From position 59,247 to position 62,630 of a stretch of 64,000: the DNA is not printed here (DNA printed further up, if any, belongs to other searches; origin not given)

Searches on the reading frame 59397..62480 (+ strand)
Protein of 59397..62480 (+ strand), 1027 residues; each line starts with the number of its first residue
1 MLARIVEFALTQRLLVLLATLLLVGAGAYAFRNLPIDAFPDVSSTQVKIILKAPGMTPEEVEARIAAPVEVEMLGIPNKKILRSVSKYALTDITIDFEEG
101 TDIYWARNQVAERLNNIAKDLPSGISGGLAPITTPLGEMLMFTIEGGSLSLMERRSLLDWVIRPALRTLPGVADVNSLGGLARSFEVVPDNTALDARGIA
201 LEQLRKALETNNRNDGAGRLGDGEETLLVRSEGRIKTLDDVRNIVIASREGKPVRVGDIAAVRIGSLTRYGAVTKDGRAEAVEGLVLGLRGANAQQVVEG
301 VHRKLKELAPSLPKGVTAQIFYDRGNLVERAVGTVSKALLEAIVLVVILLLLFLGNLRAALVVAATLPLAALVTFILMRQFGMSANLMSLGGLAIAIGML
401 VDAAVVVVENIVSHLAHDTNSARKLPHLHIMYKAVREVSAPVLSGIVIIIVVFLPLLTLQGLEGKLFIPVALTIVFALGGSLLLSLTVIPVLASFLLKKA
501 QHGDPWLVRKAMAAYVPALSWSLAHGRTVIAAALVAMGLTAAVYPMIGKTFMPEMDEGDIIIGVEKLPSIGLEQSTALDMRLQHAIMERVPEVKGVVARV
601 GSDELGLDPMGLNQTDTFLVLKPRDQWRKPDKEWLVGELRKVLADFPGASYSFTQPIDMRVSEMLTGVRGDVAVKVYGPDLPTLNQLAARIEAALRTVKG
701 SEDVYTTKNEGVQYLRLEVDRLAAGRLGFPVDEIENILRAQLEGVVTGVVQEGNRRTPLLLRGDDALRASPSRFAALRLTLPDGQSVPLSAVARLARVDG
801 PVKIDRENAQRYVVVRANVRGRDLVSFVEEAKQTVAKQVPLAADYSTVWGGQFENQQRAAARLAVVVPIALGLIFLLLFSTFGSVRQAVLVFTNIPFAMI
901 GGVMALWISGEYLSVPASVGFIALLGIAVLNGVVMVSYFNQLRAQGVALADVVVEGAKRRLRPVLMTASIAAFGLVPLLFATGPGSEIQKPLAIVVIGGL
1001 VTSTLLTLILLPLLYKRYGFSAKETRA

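Call 70: search_protein_families(library=ncbifam, proteins=[window:59397-62480:+], max_evalue=1e-10)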
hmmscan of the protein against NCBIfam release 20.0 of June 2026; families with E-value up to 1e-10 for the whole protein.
window:59397-62480:+ (1027 aa): 11 families
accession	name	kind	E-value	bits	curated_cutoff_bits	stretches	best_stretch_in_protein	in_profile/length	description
TIGR00914.1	2A0601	subfamily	0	1069.4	701.45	1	1-1017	1-1034/1051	CusA/CzcA family heavy metal efflux RND transporter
NF033617.1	RND_permease_2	subfamily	7.9e-168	560.4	1250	1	16-1016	11-1005/1009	multidrug efflux RND transporter permease subunit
NF000282.2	RND_permease_1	subfamily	6.5e-139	464.6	1250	1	20-1015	15-1024/1029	multidrug efflux RND transporter permease subunit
TIGR00915.1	2A0602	subfamily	4.2e-119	399.1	940.35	1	15-1015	11-1025/1050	efflux RND transporter permease subunit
NF007905.0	PRK10614.1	equivalog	5e-106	355.5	1774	1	17-1016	15-1006/1025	multidrug efflux RND transporter permease subunit MdtC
NF007798.0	PRK10503.1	equivalog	3.8e-101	339.3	1584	1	18-1021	27-1025/1040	MdtB/MuxB family multidrug efflux RND transporter permease subunit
NF007133.0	PRK09579.1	equivalog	7.7e-88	295.2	1763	1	13-1017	11-1001/1017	multidrug efflux RND transporter permease subunit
NF007131.0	PRK09577.1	equivalog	8.2e-86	288.7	1768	1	14-1017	10-1021/1045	multidrug efflux RND transporter permease subunit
NF007842.1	PRK10555.1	equivalog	3.3e-84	283.5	1854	1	14-1015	10-1023/1036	multidrug efflux RND transporter permease AcrD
NF000037.1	RND_perm_OqxB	exception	1.4e-77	261.5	2200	1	17-1015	15-1031/1050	multidrug efflux RND transporter permease subunit OqxB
NF011706.2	PRK15127.1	equivalog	4.8e-66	223.4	2150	1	14-1015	10-1026/1049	multidrug efflux RND transporter permease subunit AcrB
